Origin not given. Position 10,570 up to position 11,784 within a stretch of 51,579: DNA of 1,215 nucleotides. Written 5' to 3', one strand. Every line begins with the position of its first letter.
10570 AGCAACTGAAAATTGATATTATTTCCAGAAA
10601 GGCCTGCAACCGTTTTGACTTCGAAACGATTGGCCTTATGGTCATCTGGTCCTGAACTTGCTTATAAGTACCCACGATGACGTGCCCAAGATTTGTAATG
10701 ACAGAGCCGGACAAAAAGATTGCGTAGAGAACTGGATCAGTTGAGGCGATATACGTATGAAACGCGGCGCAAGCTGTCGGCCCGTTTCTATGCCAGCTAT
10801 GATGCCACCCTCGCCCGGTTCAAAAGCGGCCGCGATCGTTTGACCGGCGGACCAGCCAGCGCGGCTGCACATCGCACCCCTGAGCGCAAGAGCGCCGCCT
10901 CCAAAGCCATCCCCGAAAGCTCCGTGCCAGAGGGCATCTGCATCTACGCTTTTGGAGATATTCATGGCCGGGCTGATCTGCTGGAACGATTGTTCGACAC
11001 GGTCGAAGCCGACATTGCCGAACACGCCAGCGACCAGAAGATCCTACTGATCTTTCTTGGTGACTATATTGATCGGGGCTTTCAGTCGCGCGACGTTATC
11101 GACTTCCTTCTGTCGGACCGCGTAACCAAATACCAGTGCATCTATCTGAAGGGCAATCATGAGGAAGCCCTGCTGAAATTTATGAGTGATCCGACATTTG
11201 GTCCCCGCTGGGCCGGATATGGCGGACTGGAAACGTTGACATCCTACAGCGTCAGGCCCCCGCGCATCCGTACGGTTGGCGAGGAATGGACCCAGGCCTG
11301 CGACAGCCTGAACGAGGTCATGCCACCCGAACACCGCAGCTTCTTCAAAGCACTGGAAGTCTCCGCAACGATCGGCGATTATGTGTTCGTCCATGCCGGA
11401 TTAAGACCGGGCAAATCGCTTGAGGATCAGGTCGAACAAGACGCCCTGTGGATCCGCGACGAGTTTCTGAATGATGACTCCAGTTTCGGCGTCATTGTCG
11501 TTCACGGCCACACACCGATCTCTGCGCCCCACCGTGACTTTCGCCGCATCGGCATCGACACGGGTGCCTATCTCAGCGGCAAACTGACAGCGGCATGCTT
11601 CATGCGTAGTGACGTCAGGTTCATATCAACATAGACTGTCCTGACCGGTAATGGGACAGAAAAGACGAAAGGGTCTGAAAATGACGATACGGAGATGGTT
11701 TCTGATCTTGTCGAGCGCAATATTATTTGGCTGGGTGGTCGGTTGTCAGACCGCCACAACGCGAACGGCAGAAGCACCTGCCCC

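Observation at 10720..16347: PPP-family metallophosphatase occupies the Wzb position next to a Tyr-cluster BY-kinase; no LMW-PTP or PHP phosphatase in the locus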

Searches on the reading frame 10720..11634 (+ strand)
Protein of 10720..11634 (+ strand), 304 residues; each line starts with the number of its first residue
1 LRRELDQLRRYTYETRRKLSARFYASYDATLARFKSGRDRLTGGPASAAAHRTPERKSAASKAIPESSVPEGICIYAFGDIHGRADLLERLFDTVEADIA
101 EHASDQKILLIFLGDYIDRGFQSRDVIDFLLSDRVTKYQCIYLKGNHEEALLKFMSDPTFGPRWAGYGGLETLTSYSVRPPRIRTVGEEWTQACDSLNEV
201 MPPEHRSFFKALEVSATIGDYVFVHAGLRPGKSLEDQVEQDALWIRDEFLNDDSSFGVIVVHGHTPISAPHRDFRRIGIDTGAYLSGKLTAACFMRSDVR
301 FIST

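Call 4: search_protein_families(library=pfam, proteins=[window:10720-11634:+], max_evalue=0.01)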
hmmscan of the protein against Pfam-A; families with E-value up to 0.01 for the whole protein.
window:10720-11634:+ (304 aa): 1 family
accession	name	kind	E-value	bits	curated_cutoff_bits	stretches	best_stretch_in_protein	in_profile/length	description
PF00149.33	Metallophos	-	4.9e-16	60.2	21.5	1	75-275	3-160/191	Calcineurin-like phosphoesterase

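Call 5: search_protein_families(library=ncbifam, proteins=[window:10720-11634:+], max_evalue=0.01)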
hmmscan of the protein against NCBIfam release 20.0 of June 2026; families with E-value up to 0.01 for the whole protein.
window:10720-11634:+ (304 aa): 5 families
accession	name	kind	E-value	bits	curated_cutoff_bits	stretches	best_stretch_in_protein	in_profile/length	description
NF010148.0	PRK13625.1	equivalog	5.2e-13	49.1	340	2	78-156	6-85/245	bis(5'-nucleosyl)-tetraphosphatase PrpE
TIGR04075.1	bacter_Pnkp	equivalog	1.4e-12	46.7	750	2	78-155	185-269/851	polynucleotide kinase-phosphatase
NF001204.0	PRK00166.1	equivalog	1.2e-09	37.9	176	1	75-155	3-74/276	symmetrical bis(5'-nucleosyl)-tetraphosphatase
NF008516.0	PRK11439.1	equivalog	5.7e-08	33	326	1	75-153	19-86/218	protein-serine/threonine phosphatase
NF007425.0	PRK09968.1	equivalog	8.5e-06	25.6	332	1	75-154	17-85/218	protein-serine/threonine phosphatase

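Call 6: search_solved_structures(query=window:10720-11634:+, max_evalue=0.01, show_alignments=2)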
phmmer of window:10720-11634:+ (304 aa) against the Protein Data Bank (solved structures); distinct sequences matched with E-value up to 0.01: 84 (the best 60 are shown).
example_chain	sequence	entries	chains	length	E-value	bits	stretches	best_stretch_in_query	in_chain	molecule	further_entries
5vjv_A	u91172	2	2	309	5.2e-10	42.5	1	75-155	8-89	Rhizobiales-like phosphatase 2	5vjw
9tp7_A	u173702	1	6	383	2.5e-06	30.5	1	74-151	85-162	Serine/threonine-protein phosphatase BSU1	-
4j6o_A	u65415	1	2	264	2.8e-06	30.3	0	242-297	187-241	Metallophosphoesterase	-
1g5b_A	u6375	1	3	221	1.2e-05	28.3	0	75-168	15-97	SERINE/THREONINE PROTEIN PHOSPHATASE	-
9tp8_A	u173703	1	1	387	1.2e-05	28.2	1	74-151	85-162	Serine/threonine-protein phosphatase BSU1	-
7n6g_4D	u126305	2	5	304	1.3e-05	28.1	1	77-151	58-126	FAP15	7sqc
4iyp_C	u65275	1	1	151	1.8e-05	27.6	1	64-150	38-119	Serine/threonine-protein phosphatase 2A catalytic subunit alpha isoform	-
8pq7_A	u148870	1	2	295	3.5e-05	26.7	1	77-151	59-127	Serine/threonine-protein phosphatase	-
7qwj_A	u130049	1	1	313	5.3e-05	26.1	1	77-151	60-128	Serine/threonine-protein phosphatase PP1-2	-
8a8f_A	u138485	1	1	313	5.3e-05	26.1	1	77-151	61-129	Serine/threonine-protein phosphatase PP1-2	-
2nyl_C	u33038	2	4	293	6.1e-05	25.9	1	64-150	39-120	Serine/threonine-protein phosphatase 2A catalytic subunit alpha isoform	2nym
1s70_A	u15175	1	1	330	6.1e-05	25.9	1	78-151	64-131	Serine/threonine protein phosphatase PP1-beta (or delta) catalytic subunit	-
3p71_C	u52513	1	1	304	6.5e-05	25.8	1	64-150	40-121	Serine/threonine-protein phosphatase 2A catalytic subunit alpha isoform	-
9o04_D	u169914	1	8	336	6.8e-05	25.8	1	64-150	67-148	Serine/threonine-protein phosphatase 2A catalytic subunit alpha isoform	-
2ie3_C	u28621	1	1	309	6.8e-05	25.8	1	64-150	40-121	Serine/threonine-protein phosphatase 2A catalytic subunit alpha isoform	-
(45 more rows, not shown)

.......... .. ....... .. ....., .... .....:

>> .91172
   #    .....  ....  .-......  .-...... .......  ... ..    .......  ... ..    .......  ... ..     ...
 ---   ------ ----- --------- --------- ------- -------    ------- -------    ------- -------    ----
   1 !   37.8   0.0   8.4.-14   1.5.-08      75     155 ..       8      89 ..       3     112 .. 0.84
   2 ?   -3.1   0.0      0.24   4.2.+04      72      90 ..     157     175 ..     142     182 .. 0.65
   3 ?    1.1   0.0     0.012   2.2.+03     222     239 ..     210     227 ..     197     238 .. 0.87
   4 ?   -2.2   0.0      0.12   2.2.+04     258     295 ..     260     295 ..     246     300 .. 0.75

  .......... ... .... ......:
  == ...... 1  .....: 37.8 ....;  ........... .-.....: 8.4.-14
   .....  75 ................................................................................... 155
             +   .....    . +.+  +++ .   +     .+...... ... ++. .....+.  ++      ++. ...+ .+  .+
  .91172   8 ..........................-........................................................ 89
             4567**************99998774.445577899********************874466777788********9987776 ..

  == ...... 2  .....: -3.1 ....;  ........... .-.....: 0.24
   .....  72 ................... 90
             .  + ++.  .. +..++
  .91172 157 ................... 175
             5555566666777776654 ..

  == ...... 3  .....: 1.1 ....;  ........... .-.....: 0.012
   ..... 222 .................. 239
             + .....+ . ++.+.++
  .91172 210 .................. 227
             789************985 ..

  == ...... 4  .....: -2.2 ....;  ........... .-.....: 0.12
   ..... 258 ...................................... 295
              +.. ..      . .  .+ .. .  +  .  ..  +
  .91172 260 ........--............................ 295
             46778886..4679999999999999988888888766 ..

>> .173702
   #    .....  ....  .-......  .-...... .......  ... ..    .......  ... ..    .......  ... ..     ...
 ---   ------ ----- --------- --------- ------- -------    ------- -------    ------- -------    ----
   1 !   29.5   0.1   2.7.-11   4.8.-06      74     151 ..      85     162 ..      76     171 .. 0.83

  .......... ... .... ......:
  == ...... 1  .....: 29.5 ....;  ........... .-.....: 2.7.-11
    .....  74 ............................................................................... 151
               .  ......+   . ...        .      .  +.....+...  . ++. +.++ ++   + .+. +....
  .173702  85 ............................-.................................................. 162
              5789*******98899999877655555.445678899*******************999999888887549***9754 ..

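Call 8: find_homologous_proteins(query=window:10720-11634:+, max_evalue=0.00001)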
Query window:10720-11634:+ (304 aa): 7643 proteins with E <= 0.00001 among 8000 candidates; the best 120 are listed.
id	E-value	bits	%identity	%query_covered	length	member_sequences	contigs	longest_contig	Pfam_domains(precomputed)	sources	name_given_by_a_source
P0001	2.0e-203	692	100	100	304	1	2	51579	PF00149.34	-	-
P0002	9.3e-171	585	84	100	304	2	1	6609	PF00149.34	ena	-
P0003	3.1e-169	580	83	100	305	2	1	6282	PF00149.34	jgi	-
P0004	4.5e-168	576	82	100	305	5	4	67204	PF00149.34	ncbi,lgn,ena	-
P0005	3.9e-163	560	80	100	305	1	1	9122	PF00149.34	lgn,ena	-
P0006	4.3e-160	550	78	100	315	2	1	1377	PF00149.34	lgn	-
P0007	3.5e-157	541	76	100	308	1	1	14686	PF00149.34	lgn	-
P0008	3.8e-156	537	75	100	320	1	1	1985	PF00149.34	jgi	-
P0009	3.3e-151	521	74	100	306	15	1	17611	PF00149.34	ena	-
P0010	5.7e-151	520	74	100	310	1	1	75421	PF00149.34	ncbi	ncbi:MAG: metallophosphoesterase family protein [Hyphomonadaceae bacterium]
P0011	1.1e-125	437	62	100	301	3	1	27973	PF00149.34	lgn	-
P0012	5.5e-120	418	61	100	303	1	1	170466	PF00149.34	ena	-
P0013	1.9e-108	381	55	100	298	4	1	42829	PF00149.34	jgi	-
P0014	2.6e-108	380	56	100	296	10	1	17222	PF00149.34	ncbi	ncbi:MAG: metallophosphoesterase family protein [Pseudomonadota bacterium]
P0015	3.8e-107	376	54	100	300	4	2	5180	PF00149.34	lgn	-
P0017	4.6e-107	376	55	100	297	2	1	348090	PF00149.34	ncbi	ncbi:MAG: metallophosphoesterase family protein [Pseudomonadota bacterium]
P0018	1.5e-106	374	58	99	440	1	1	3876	PF00149.34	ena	-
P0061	1.7e-93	332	59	79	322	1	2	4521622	PF00149.34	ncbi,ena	-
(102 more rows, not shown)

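Call 10: find_related_loci(query=A1, collection=genome_contigs, flank=10000)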
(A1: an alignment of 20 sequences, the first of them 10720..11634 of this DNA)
Query A1 (304 aa) in genome_contigs; peptide patterns used: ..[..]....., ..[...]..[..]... (x = any residue, [..] = any of these).
600 stretches matched a pattern (row limit reached: there are more); 595 encode a relative of the query (tblastn E <= 1e-3); the best 80 are kept; 80 distinct loci.
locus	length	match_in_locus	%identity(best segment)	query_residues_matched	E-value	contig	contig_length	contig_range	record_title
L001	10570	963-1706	58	57-304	1e-95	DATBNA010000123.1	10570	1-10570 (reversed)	MAG TPA_asm: Hyphomonadaceae bacterium isolate SMAG_U4012 k141_3068533, whole genome shotgun sequence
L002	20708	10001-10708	59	69-304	2e-93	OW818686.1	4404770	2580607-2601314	metagenome genome assembly, chromosome: 1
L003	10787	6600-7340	56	57-304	1e-92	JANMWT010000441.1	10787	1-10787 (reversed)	MAG: Alphaproteobacteria bacterium isolate OTE_88_metabat_244 OTE_88_k141_3733913, whole genome shotgun sequence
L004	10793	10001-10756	54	53-304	2e-91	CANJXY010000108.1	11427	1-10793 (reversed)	MAG: Hyphomonadaceae bacterium isolate RH-23may17-841 genome assembly, contig: RH-23may17-C44892, whole genome shotgun s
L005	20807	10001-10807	53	30-304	8e-90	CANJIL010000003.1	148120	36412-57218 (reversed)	MAG: Hyphomonadaceae bacterium isolate RH-23may17-1076 genome assembly, contig: RH-23may17-C643, whole genome shotgun se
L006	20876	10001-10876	46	4-304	1e-89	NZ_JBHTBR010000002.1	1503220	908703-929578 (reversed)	Hirschia litorea strain CCUG 62793 GCM70025285_9, whole genome shotgun sequence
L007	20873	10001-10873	48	5-304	3e-87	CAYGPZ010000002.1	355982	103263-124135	MAG TPA_asm: uncultured Hyphomonadaceae bacterium isolate ERP117304_co3_137 genome assembly, contig: NODE_13_length_3559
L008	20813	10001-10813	48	36-304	3e-85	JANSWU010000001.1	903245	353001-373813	MAG: Hyphomonadaceae bacterium isolate bin.7 k141_816291_length_903245_cov_167.0801, whole genome shotgun sequence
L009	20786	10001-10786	51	54-304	1e-84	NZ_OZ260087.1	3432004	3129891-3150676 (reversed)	MAG: Hyphomonas sp. isolate C9799-m1-bin12 chromosome 1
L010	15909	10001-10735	50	67-304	1e-83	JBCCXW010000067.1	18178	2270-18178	MAG: Pseudomonadota bacterium isolate P01_F01_bin.136 k141_2094571_length_18178_cov_45.5203, whole genome shotgun sequen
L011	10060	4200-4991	50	48-304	1e-83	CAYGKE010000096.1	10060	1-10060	MAG TPA_asm: uncultured Hyphomonas sp. isolate ERP117304_co1_156 genome assembly, contig: NODE_6112_length_10060_cov_8.3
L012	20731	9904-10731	49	37-304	9e-83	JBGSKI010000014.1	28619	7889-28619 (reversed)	MAG: Hyphomonas sp. isolate JTS-AC177 k141_4256419, whole genome shotgun sequence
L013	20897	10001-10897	48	3-303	1e-81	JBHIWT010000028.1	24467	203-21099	MAG: Hyphomonadaceae bacterium isolate MAG31 WDNA05_bin.15.orig_28, whole genome shotgun sequence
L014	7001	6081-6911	47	40-304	1e-81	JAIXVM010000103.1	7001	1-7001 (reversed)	MAG: Hyphomonadaceae bacterium isolate D1_MAG_00065 pond_D1_MAG_00065_000000000168, whole genome shotgun sequence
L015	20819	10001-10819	48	37-304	2e-81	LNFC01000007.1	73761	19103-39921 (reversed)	MAG: Acidobacteria bacterium Ga0077551 Ga0077551_107.1, whole genome shotgun sequence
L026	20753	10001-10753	47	56-301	2e-71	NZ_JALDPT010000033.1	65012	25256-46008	Phenylobacterium aquaticum strain KACC 18306 NODE_33_length_65012_cov_283.898_ID_65, whole genome shotgun sequence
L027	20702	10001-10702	47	72-304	6e-70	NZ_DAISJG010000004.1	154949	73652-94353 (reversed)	MAG: Phenylobacterium sp. isolate CTOTU10740 NODE_25_length_154949_cov_51.982956, whole genome shotgun sequence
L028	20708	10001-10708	48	69-304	5e-70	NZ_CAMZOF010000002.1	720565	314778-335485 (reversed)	Pelagibius sp. Alg239-R121 NODE_2_length_720565_cov_77.1922, whole genome shotgun sequence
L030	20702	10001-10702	48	75-302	3e-69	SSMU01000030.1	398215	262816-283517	MAG: Phenylobacterium sp. isolate LY.5 30, whole genome shotgun sequence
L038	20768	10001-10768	45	44-291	2e-67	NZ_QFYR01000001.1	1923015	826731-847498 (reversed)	Phenylobacterium deserti strain YIM 73061 contig_1_length_1923015_cov_46.330439, whole genome shotgun sequence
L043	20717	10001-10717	45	66-304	4e-66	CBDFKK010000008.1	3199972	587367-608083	MAG: Alphaproteobacteria bacterium isolate fc1d1f23-e020-41d8-88bd-d2c94c2e3604 genome assembly, contig: contig_8, whole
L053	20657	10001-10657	47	69-290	3e-64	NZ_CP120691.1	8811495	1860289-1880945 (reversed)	Bradyrhizobium sp. LMG 9283 chromosome, complete genome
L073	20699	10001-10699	46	72-304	7e-63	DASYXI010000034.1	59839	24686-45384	MAG TPA_asm: Stellaceae bacterium isolate SMAG_U6304 k141_322508, whole genome shotgun sequence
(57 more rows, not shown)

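Call 18: find_encoding_contigs(protein=P0004, flank=10000, max_places=2)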
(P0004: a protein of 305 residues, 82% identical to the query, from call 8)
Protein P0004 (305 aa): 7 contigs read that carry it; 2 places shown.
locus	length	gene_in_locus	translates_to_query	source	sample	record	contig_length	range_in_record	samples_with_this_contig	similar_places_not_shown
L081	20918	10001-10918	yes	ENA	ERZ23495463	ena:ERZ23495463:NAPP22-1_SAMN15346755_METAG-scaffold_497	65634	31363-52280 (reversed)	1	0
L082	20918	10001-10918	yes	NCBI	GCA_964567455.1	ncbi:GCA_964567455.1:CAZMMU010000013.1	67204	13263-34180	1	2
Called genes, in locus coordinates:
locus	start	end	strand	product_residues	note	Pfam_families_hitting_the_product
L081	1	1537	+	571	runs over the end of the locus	PF01235:Na_Ala_symp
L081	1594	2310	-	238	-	PF00106:adh_short, PF01370:Epimerase (faint), PF13561:adh_short_C2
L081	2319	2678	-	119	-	-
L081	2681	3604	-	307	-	PF01656:CbiA, PF06564:CBP_BcsQ (faint), PF09140:MipZ (weak), PF10609:ParA, PF13614:AAA_31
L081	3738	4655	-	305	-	PF00535:Glycos_transf_2, PF10111:Glyco_tranf_2_2, PF13641:Glyco_tranf_2_3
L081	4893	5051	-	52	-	-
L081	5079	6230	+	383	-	PF00535:Glycos_transf_2, PF10111:Glyco_tranf_2_2, PF13641:Glyco_tranf_2_3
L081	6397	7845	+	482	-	PF01943:Polysacc_synt, PF13440:Polysacc_synt_3, PF03023:MurJ (weak)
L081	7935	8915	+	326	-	PF13641:Glyco_tranf_2_3, PF00535:Glycos_transf_2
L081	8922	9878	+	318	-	PF00535:Glycos_transf_2, PF13641:Glyco_tranf_2_3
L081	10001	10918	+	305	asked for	PF00149:Metallophos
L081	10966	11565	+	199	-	PF02563:Poly_export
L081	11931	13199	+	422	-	PF13505:OMP_b-brl (faint), PF10082:BBP2_2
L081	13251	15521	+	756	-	PF02706:Wzz, PF13807:GNVR, PF13614:AAA_31 (weak)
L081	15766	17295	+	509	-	PF01943:Polysacc_synt (weak), PF13440:Polysacc_synt_3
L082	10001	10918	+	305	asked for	PF00149:Metallophos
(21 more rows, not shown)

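Call 19: find_encoding_contigs(protein=P0061, flank=10000, max_places=1)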
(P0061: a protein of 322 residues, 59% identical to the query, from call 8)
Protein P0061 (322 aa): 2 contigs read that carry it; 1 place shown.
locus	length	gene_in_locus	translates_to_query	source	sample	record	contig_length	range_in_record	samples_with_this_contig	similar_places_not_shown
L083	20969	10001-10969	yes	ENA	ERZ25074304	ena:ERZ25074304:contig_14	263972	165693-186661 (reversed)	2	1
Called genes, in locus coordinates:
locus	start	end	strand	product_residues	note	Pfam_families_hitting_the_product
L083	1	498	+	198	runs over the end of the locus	PF00440:TetR_N, PF17920:TetR_C_16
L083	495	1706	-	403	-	PF01594:AI-2E_transport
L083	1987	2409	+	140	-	PF20101:DUF6491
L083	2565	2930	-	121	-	PF05239:PRC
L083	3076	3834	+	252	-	PF01569:PAP2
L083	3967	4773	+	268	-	-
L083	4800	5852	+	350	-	PF00535:Glycos_transf_2, PF13641:Glyco_tranf_2_3 (weak)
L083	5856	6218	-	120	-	-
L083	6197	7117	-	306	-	PF01656:CbiA, PF06564:CBP_BcsQ (faint), PF09140:MipZ (faint), PF10609:ParA (weak), PF13614:AAA_31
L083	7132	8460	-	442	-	-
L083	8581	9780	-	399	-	-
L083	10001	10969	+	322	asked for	PF00149:Metallophos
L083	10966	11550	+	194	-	PF02563:Poly_export, PF10531:SLBB (weak)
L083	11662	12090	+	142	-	-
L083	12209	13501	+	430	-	PF10082:BBP2_2, PF13505:OMP_b-brl (faint)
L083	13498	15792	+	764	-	PF02706:Wzz, PF13614:AAA_31 (weak)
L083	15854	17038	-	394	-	PF01053:Cys_Met_Meta_PP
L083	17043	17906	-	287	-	PF00581:Rhodanese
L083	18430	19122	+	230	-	PF02397:Bac_transf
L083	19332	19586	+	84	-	-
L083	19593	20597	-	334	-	PF00291:PALP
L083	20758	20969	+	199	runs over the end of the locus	PF12973:Cupin_7, PF07883:Cupin_2 (faint)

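Call 20: find_encoding_contigs(protein=P0017, flank=10000, max_places=1)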
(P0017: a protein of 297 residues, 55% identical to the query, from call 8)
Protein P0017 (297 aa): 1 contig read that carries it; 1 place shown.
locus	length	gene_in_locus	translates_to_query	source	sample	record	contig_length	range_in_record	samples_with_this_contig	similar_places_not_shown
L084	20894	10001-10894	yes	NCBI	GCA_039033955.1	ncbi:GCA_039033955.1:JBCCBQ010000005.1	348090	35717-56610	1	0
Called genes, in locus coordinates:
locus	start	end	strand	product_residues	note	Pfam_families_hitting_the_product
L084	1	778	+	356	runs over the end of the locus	PF12833:HTH_18, PF00165:HTH_AraC (weak)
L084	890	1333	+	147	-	PF09917:DUF2147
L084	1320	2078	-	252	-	-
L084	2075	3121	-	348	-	PF01794:Ferric_reduct, PF00355:Rieske, PF13806:Rieske_2, PF22543:Rieske_4 (faint)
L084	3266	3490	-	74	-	-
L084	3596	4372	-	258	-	PF00378:ECH_1, PF16113:ECH_2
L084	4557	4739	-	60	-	-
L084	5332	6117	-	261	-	PF00378:ECH_1, PF16113:ECH_2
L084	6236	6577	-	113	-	-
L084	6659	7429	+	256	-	PF01256:Carb_kinase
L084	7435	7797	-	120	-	-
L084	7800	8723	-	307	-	PF01656:CbiA, PF06564:CBP_BcsQ (faint), PF09140:MipZ (weak), PF10609:ParA (weak), PF13614:AAA_31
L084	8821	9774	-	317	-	PF00535:Glycos_transf_2, PF10111:Glyco_tranf_2_2, PF13641:Glyco_tranf_2_3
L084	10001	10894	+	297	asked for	PF00149:Metallophos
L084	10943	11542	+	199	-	PF02563:Poly_export, PF10531:SLBB (weak), PF22461:SLBB_2 (weak)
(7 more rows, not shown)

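Call 35: search_dna_similar(query=window:10720-11634:+, collection=plasmids, mode=protein, max_rows=30, max_evalue=1e-10)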
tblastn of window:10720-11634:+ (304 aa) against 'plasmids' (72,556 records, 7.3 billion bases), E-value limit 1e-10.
Records with a match: 389; places in all: 404; records where one place covers at least 80% of the query: 42.
Best place of each record, by identity: <60% 389.
By first word of the organism name: Sinorhizobium 78; Phaeobacter 59; Lactococcus 52; Rhizobium 44; Pseudosulfitobacter 32; Azospirillum 15; Sulfitobacter 10; Agrobacterium 10; Ensifer 9; Sphingobium 8; and 42 more.
By predicted mobility (MOB-suite, as given by PLSDB): non-mobilizable 230; mobilizable 125; conjugative 34.
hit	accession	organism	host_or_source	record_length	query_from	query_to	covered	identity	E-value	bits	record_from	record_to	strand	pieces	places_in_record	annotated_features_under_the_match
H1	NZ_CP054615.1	Azospirillum oryzae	cell culture,soil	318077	9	304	97%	39.2%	3e-52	191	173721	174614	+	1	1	metallophosphoesterase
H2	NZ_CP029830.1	Azospirillum ramasamyi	single cell,Cow dung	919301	67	304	78%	46.6%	3e-51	188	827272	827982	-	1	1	metallophosphoesterase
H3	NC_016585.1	Azospirillum lipoferum 4B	-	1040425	55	304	82%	44.1%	2e-56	203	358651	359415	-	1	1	none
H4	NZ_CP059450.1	Azospirillum brasilense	Prokaryotes,soil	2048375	67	304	78%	46.2%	1e-53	195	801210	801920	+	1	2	none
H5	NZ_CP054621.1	Azospirillum oryzae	cell culture,soil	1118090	67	304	78%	45.8%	3e-57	205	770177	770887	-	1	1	record has no annotation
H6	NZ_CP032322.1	Azospirillum argentinense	soil sample,Agricultural field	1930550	67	304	78%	45.8%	3e-53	194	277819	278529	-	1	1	record has no annotation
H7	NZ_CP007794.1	Azospirillum argentinense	Triticum aestivum L.,Root,wheat ...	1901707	67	304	78%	45.8%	3e-53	194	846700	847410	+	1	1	record has no annotation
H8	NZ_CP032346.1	Azospirillum brasilense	soil sample,Agricultural field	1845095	67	304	78%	45.4%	3e-53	194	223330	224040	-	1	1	record has no annotation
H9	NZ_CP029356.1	Azospirillum thermophilum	cell culture,hot spring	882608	61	304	80%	44.3%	2e-50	186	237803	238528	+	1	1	metallophosphoesterase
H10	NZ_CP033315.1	Azospirillum brasilense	rhizosphere soil of Digitaria ...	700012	67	304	78%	45.0%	5e-53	193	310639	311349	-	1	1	metallophosphoesterase family protein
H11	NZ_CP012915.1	Azospirillum brasilense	Digitaria eriantha,microbe,root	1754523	67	304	78%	45.0%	5e-53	193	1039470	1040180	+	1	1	none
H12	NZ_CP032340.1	Azospirillum brasilense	soil sample,Agricultural field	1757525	67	304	78%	45.0%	5e-53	193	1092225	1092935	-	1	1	none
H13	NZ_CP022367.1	Azospirillum sp. TSH58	single cell,paddy soils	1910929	67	304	78%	45.0%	2e-52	191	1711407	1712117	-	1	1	record has no annotation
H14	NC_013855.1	Azospirillum sp. B510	-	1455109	67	304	78%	44.5%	1e-54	197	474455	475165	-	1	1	record has no annotation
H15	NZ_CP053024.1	Sphingobium yanoikuyae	whole organism,River sediment ...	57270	41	301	86%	39.6%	4e-40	155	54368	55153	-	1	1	metallophosphoesterase family protein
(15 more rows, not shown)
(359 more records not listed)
